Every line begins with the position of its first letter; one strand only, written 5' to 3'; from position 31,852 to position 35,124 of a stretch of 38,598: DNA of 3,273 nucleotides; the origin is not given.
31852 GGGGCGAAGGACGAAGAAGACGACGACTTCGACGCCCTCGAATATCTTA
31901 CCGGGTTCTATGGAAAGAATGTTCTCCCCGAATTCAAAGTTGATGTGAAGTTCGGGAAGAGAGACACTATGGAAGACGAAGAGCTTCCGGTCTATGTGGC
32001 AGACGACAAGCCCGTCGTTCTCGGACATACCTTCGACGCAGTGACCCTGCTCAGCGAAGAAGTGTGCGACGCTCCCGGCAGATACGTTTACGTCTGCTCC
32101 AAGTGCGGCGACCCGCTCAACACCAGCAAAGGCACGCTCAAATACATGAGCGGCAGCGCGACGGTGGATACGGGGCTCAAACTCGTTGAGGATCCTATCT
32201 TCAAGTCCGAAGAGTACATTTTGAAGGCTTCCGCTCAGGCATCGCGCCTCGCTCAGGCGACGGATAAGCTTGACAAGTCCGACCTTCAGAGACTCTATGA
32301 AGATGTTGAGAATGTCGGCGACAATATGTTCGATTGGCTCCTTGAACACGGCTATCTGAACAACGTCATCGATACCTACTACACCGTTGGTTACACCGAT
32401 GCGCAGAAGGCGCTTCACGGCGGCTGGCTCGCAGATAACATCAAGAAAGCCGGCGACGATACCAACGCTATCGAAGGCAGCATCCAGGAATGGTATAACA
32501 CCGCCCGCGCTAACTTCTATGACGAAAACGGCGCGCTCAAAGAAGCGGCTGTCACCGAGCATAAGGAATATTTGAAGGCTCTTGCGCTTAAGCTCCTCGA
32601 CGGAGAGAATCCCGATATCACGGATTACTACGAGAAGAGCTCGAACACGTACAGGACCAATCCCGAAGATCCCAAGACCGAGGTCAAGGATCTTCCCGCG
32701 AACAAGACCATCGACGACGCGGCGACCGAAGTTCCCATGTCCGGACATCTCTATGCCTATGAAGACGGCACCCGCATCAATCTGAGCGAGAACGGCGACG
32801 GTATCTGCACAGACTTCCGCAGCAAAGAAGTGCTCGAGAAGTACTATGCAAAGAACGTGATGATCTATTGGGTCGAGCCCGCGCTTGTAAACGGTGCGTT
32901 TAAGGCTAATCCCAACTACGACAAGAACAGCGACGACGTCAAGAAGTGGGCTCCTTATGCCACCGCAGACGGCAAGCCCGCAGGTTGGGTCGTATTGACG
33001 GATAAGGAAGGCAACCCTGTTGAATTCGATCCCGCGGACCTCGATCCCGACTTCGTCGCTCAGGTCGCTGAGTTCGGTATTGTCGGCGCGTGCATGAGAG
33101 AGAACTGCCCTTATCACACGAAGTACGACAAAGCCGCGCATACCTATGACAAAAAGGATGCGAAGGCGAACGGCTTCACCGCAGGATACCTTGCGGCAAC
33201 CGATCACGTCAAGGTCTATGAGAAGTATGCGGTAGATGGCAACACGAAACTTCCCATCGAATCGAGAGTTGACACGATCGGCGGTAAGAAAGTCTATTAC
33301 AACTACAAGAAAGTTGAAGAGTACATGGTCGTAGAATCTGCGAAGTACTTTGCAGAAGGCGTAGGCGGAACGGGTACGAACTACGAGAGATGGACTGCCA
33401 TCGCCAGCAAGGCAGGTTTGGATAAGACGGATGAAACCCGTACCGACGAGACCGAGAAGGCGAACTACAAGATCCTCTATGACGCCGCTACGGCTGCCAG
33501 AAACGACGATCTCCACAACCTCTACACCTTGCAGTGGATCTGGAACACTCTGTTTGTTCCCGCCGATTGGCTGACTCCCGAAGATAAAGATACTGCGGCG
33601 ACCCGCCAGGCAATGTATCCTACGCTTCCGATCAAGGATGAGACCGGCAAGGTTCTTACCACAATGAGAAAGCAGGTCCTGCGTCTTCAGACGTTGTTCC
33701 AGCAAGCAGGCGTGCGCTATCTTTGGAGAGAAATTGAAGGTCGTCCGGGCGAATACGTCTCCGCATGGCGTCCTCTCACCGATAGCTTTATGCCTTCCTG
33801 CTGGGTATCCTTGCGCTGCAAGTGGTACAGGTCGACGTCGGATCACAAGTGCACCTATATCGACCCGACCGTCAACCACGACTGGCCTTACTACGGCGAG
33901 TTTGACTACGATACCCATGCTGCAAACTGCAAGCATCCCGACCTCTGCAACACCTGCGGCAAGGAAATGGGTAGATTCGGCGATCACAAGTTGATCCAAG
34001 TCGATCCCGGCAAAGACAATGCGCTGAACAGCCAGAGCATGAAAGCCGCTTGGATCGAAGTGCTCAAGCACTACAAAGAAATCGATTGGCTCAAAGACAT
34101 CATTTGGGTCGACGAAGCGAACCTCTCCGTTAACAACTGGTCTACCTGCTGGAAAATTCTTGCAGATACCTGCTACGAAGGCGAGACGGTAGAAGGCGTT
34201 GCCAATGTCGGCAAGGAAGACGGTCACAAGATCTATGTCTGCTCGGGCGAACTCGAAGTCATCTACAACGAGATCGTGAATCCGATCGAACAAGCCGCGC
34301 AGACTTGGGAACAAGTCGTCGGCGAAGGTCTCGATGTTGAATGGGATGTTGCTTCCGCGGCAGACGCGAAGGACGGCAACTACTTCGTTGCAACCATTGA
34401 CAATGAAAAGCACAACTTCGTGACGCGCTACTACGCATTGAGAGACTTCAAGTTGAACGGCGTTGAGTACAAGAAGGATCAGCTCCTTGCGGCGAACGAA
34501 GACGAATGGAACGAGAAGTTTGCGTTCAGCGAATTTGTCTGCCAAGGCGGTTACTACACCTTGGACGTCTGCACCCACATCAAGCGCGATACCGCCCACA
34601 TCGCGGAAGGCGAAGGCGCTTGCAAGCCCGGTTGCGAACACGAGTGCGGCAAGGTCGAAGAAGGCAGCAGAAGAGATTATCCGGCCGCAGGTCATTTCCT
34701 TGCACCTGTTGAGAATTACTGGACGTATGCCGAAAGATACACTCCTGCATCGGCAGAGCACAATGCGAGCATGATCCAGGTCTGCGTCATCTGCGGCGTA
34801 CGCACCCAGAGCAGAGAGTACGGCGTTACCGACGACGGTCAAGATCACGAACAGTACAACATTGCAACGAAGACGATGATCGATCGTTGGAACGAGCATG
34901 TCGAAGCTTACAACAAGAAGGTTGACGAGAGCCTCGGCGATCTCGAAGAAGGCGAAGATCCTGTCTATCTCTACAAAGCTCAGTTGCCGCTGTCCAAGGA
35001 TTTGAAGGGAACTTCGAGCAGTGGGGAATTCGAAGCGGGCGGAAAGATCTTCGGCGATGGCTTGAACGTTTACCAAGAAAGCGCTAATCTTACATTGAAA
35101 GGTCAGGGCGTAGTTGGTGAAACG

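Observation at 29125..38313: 9.2-kb gene for a 3,062-aa lipoprotein of no recognisable family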

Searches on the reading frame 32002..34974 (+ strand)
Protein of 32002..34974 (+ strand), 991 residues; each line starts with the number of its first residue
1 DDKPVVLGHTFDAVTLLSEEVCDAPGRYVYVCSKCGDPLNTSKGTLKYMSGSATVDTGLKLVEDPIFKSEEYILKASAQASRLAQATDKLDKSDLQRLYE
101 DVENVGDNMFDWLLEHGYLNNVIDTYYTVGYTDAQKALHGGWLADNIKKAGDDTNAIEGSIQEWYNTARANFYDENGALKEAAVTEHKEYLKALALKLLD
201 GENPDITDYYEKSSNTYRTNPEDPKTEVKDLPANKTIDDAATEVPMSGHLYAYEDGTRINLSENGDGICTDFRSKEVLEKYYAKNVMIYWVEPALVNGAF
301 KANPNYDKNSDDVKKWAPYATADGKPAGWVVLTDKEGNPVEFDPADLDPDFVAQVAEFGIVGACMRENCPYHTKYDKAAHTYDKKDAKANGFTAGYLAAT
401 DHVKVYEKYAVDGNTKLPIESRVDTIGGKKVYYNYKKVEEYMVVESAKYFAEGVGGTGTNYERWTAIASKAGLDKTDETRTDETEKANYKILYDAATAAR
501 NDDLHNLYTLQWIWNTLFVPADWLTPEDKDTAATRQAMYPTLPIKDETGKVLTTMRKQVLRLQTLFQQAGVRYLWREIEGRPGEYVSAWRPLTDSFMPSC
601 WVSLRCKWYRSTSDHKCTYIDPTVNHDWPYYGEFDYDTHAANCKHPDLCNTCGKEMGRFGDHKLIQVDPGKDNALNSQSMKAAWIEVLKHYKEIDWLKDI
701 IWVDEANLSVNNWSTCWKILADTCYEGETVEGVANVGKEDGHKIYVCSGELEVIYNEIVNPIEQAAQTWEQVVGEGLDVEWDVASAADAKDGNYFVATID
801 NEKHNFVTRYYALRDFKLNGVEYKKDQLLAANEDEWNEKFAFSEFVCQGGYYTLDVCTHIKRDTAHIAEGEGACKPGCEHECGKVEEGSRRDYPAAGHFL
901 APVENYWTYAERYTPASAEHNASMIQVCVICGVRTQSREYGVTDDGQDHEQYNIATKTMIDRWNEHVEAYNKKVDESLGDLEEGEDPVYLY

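Call 66: find_homologous_proteins(query=A11, max_evalue=0.001)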
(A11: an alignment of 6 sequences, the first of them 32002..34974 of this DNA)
Query A11 (6 sequences) (991 aa, profile of the alignment): 1 proteins with E <= 0.001 among 8000 candidates.
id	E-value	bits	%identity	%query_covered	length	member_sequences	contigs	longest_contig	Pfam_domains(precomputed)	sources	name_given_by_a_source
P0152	2.7e-95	338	38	24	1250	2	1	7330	-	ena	-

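Call 76: find_encoding_contigs(protein=P0152, flank=10000, max_places=3)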
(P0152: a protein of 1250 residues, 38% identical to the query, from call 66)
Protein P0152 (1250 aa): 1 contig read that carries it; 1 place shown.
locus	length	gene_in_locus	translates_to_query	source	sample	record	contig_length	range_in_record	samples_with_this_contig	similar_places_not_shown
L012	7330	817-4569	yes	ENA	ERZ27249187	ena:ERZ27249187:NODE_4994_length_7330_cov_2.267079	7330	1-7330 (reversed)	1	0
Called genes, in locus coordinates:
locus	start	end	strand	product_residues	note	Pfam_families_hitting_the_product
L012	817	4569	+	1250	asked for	-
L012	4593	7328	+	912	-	?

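Call 86: predict_structure(alignment_id=A13)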
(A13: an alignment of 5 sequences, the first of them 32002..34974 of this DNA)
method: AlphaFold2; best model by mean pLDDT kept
length: 991 residues; sequences in the alignment: 5
mean_pLDDT: 38.7   pTM: 0.24
mean pLDDT of the five models: 38.7, 35.7, 33.9, 33.4, 33.2
residues with pLDDT >= 90: 0; 70-90: 17; 50-70: 155; < 50: 819
segments of 3 or more residues with pLDDT < 50: 1-8, 69-107, 116-119, 121-165, 167-169, 177-179, 182-184, 197-275, 290-328, 357-359, 361-526, 538-563, 569-688, 690-821, 825-930, 932-956
pLDDT, mean of each block of 10 residues (from residue 1): 40 64 55 58 63 66 57 46 40 41 44 49 44 35 45 36 46 51 52 49 36 37 36 26 24 30 32 47 61 36 39 34 38 56 55 53 38 27 27 39 34 30 29 27 29 33 40 34 41 42 39 42 49 49 40 42 49 38 34 24 25 27 24 23 24 26 30 36 47 42 39 35 25 24 28 42 39 30 22 31 30 42 44 34 23 23 23 27 24 26 34 38 41 45 36 47 62 68 50 43
secondary structure, 60 per line:
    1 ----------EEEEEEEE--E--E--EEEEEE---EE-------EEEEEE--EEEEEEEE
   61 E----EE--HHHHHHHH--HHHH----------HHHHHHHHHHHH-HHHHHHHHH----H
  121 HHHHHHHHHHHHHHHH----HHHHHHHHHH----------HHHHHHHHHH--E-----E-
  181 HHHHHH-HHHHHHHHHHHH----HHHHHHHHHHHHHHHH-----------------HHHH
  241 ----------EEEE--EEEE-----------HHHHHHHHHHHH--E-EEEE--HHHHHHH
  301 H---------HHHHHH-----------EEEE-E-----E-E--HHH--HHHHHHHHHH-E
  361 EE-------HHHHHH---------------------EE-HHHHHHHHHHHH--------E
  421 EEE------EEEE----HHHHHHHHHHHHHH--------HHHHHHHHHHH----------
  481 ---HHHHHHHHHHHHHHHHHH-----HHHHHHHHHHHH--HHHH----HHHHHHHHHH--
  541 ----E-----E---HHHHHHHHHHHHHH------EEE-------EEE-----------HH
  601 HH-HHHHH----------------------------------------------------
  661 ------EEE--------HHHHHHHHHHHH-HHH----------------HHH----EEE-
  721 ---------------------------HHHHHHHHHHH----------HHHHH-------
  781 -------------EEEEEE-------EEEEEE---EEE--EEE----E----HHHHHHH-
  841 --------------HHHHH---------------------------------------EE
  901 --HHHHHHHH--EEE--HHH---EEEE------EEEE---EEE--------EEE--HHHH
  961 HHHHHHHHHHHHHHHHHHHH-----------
elements in order (helices of 4 or more, strands of 3 or more residues): E11-18 E27-32 E45-50 E53-61 H70-77 H80-83 H94-105 H107-115 H120-136 H141-150 H161-170 H181-186 H188-199 H204-219 H237-240 E251-254 E257-260 H272-283 E288-291 H294-301 H311-316 E328-331 H349-358 E360-362 H370-375 H400-411 E420-423 E430-433 H438-451 H460-470 H484-501 H507-518 H521-524 H529-538 H555-568 E575-577 E585-587 H599-602 H604-608 E667-669 H678-689 E717-719 H748-758 H769-773 E794-799 E807-812 E816-818 E821-823 H833-839 H855-859 H903-910 E913-915 E924-927 E934-937 E941-943 E952-954 H957-980

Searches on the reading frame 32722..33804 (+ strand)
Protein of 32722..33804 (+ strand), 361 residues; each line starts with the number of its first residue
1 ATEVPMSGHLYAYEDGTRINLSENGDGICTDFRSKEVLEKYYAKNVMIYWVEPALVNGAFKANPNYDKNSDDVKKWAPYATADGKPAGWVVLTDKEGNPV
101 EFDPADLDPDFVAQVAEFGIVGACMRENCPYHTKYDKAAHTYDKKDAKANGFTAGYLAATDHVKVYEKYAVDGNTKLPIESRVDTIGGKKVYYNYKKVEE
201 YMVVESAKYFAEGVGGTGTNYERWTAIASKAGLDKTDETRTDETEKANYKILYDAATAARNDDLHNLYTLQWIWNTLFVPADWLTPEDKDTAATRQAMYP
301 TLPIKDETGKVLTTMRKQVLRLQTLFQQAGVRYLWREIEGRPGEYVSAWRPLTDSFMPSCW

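Call 54: search_solved_structures(query=A7, max_evalue=1)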
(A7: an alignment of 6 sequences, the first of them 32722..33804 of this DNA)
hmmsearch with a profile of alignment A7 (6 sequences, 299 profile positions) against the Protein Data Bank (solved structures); distinct sequences matched with E-value up to 1: 3.
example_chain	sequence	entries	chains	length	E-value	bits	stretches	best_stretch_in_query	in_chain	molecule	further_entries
5e24_B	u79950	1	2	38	0.55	12.7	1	37-68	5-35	Protein hairless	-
1ky2_A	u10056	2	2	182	0.76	12.2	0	154-202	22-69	GTP-BINDING PROTEIN YPT7P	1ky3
2mlw_A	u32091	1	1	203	0.86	12.1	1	145-222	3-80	Type-1Ba cytolytic delta-endotoxin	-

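Call 61: search_protein_families(library=pfam, proteins=[window:32722-33804:+], max_evalue=1)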
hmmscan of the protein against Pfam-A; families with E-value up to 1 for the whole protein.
window:32722-33804:+ (361 aa): 0 families

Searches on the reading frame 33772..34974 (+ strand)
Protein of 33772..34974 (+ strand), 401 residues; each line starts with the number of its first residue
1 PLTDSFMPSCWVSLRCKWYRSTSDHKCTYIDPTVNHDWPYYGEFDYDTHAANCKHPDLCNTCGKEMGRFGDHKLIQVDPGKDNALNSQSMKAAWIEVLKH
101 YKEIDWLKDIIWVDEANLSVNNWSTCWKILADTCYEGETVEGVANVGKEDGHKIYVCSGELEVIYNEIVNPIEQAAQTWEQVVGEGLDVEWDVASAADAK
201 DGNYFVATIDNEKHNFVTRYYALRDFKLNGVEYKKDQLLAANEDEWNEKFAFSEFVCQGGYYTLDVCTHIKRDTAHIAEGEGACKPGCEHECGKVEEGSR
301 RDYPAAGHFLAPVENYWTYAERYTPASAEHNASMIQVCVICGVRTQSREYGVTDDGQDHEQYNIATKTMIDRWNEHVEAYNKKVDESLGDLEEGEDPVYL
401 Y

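Call 55: search_solved_structures(query=A8, max_evalue=1)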
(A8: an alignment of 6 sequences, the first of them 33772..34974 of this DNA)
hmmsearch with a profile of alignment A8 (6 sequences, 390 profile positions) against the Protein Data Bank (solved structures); distinct sequences matched with E-value up to 1: 0.

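Call 61: search_protein_families(library=pfam, proteins=[window:33772-34974:+], max_evalue=1)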
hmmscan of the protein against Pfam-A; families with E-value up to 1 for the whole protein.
window:33772-34974:+ (401 aa): 0 families
